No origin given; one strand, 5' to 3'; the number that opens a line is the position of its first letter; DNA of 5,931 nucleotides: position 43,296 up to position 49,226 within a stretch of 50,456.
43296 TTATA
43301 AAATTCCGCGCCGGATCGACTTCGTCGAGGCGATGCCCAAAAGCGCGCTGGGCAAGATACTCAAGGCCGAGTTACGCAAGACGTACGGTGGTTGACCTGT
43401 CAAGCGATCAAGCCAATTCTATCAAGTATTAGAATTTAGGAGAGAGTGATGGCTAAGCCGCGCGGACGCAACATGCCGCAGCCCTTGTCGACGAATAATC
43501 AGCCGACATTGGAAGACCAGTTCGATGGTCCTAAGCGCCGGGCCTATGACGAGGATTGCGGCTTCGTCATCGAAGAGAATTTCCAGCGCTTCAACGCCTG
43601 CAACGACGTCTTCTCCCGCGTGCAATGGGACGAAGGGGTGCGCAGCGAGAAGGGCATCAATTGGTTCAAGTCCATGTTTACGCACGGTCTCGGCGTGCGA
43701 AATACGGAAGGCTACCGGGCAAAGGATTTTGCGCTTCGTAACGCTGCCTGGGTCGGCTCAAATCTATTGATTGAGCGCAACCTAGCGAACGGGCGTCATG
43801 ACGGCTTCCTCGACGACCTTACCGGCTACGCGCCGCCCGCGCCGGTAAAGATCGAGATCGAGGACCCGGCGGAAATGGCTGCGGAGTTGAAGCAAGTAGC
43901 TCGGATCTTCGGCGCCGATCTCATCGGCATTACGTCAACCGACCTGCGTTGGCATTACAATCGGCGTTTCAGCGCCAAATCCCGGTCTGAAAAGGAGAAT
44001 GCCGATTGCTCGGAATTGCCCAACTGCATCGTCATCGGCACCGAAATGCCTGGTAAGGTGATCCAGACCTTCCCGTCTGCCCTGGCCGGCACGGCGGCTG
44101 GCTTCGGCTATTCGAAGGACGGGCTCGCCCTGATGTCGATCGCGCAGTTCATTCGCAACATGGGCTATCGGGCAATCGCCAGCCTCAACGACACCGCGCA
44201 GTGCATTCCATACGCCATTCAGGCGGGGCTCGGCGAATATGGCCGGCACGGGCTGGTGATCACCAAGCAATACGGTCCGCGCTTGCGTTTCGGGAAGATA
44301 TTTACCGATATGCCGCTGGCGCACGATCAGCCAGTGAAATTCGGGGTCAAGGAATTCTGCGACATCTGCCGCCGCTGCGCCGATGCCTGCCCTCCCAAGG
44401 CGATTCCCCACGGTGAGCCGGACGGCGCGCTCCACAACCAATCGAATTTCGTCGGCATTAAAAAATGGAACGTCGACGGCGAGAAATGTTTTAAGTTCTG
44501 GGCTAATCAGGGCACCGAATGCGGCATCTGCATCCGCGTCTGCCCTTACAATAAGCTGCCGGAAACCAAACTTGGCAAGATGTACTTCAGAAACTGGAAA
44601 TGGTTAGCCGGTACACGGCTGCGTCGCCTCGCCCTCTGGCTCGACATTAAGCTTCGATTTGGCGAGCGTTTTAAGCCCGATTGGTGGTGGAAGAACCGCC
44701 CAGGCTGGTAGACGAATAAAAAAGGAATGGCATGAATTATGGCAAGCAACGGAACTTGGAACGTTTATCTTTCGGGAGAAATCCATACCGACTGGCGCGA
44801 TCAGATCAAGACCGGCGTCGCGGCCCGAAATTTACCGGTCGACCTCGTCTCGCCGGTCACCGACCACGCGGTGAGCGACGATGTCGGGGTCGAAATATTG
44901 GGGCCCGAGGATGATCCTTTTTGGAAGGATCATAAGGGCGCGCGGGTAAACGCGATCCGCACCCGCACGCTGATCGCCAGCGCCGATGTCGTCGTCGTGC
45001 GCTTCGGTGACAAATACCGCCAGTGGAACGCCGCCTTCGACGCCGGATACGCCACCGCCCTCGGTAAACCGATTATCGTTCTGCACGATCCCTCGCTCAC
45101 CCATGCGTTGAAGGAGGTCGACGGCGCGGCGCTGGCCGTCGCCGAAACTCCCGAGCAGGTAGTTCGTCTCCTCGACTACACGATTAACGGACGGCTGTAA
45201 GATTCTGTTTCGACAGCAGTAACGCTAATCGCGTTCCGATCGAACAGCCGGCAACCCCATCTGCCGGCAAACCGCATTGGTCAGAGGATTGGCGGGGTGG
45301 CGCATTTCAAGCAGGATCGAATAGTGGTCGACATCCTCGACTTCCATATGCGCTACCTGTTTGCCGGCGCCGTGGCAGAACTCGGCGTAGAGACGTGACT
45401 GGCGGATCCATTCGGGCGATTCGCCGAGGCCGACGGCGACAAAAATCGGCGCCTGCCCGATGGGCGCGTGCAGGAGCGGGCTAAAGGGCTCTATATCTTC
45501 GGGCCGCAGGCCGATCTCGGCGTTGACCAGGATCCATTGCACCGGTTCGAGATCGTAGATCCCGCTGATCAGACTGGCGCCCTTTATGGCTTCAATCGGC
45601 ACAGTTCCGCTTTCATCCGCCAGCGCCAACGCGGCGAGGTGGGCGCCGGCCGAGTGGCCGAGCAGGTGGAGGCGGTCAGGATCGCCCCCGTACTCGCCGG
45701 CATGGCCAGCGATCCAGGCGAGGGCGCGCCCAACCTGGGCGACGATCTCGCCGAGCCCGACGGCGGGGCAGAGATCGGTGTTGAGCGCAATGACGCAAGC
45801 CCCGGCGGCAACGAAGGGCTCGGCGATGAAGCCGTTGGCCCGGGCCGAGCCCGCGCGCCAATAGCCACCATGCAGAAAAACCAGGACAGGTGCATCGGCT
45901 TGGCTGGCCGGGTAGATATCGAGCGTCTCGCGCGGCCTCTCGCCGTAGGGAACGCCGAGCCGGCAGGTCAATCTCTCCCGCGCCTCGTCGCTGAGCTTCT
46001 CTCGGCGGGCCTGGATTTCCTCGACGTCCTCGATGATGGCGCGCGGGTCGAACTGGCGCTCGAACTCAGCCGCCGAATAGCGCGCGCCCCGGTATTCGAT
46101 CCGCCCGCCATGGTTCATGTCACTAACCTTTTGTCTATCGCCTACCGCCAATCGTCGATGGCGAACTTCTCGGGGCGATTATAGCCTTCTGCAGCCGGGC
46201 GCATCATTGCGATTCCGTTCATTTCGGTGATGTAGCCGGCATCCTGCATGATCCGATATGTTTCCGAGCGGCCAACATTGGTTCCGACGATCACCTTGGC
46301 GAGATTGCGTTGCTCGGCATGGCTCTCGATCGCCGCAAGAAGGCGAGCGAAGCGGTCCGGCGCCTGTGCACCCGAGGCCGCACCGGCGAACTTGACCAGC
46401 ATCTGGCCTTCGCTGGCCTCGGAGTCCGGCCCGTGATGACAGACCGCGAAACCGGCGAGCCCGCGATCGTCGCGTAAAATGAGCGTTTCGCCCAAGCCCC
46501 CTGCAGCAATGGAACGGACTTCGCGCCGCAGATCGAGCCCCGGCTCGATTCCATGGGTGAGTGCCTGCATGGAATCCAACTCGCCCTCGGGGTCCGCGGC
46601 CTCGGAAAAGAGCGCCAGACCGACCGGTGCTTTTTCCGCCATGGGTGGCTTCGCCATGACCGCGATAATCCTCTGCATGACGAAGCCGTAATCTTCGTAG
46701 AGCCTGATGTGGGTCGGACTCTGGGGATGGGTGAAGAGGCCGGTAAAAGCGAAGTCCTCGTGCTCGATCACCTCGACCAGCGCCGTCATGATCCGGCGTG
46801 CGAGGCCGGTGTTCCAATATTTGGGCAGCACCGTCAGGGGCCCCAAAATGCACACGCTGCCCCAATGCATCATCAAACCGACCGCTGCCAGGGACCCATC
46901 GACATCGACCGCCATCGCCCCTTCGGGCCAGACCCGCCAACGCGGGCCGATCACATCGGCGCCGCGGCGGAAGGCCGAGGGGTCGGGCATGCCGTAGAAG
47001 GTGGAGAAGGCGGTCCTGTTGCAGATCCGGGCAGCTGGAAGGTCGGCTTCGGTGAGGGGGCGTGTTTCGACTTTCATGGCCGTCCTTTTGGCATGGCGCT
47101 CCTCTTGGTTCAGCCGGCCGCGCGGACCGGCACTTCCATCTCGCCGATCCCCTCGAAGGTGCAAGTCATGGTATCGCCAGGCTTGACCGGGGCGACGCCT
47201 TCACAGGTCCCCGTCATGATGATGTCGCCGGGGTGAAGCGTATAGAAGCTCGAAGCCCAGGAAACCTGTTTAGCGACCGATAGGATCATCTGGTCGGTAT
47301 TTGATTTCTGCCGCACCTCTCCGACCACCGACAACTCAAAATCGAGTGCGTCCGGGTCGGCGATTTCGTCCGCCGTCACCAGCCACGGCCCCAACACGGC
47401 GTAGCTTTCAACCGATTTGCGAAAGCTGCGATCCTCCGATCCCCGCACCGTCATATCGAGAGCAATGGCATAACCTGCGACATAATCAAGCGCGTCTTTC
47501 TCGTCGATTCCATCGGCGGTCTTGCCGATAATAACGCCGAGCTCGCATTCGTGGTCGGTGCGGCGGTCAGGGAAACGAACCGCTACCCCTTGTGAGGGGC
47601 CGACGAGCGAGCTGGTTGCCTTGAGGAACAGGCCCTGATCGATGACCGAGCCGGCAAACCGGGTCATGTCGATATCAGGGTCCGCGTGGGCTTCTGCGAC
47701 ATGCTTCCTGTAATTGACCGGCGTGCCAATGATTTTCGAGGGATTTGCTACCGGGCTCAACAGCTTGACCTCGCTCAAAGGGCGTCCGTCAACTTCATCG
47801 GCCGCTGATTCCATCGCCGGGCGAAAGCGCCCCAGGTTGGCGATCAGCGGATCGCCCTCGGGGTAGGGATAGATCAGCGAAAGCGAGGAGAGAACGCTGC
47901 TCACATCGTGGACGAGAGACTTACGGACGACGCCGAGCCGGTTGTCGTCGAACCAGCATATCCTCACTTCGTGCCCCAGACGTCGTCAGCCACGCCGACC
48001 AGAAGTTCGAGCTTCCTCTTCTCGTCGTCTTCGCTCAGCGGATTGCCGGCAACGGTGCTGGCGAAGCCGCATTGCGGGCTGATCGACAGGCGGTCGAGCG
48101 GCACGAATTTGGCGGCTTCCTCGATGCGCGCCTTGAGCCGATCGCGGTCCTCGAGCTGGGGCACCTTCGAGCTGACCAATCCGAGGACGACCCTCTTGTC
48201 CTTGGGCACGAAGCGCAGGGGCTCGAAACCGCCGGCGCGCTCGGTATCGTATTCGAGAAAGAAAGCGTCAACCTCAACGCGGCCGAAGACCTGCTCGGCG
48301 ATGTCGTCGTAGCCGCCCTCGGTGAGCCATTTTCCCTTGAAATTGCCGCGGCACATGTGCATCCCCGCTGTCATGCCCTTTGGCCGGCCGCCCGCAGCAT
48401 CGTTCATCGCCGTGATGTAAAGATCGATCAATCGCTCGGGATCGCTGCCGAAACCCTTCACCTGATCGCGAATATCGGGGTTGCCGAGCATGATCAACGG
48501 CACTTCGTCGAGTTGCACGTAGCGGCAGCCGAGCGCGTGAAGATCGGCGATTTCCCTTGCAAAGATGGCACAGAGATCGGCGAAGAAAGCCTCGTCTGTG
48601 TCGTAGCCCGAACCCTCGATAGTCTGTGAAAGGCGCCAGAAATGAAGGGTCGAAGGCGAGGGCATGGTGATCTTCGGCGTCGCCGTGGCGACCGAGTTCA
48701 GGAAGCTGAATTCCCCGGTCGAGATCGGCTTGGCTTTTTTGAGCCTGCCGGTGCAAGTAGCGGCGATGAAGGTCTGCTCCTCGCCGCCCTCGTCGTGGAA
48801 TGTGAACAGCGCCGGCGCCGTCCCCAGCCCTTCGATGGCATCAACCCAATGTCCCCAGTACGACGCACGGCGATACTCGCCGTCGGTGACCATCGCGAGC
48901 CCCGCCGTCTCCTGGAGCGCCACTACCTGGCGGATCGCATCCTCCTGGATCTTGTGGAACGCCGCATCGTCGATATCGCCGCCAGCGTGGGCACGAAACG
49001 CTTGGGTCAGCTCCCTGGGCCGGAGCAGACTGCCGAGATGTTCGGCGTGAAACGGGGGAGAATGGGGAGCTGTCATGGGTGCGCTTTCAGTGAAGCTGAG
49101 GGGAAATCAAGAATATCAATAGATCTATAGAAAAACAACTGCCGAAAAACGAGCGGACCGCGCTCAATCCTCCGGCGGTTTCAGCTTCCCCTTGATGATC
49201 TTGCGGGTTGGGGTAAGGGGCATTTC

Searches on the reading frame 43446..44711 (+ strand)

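Call 58: search_protein_families(library=pfam, proteins=[window:43446-44711:+], max_evalue=0.00001)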
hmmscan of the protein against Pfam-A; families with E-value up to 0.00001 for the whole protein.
window:43446-44711:+ (421 aa): 3 families
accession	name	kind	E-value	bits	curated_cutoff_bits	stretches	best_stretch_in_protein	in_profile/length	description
PF13484.11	Fer4_16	-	2.9e-09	38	30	1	305-369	2-66/66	4Fe-4S double cluster binding domain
PF12838.12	Fer4_7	-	4.7e-08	33.8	27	1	305-369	2-51/52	4Fe-4S dicluster domain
PF13486.11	Dehalogenase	-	7.9e-06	25.7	24.3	0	190-291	202-306/306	Reductive dehalogenase subunit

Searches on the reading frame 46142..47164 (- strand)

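Call 58: search_protein_families(library=pfam, proteins=[window:46142-47164:-], max_evalue=0.00001)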
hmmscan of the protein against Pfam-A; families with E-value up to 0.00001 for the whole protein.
window:46142-47164:- (340 aa): 1 family
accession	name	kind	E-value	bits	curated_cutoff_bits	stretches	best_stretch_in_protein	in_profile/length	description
PF00583.31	Acetyltransf_1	-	3.8e-08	34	20.7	1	76-161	28-116/116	Acetyltransferase (GNAT) family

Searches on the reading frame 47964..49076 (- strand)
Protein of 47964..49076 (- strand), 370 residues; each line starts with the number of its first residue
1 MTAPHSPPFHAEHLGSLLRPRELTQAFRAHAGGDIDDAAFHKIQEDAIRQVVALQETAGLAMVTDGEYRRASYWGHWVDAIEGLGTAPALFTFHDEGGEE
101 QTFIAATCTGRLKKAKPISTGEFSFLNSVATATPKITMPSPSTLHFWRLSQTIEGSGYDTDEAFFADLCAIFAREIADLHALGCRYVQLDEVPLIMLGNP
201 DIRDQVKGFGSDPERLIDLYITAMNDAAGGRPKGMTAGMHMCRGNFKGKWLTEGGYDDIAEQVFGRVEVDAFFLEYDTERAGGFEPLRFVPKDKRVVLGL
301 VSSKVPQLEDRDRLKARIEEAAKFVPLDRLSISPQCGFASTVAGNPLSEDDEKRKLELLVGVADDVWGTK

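Call 58: search_protein_families(library=pfam, proteins=[window:47964-49076:-], max_evalue=0.00001)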
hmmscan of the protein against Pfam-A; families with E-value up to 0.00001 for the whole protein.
window:47964-49076:- (370 aa): 1 family
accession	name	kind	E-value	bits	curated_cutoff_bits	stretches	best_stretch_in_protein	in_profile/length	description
PF01717.24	Meth_synt_2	-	1.3e-13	51.4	21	1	26-340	18-305/324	Cobalamin-independent synthase, Catalytic domain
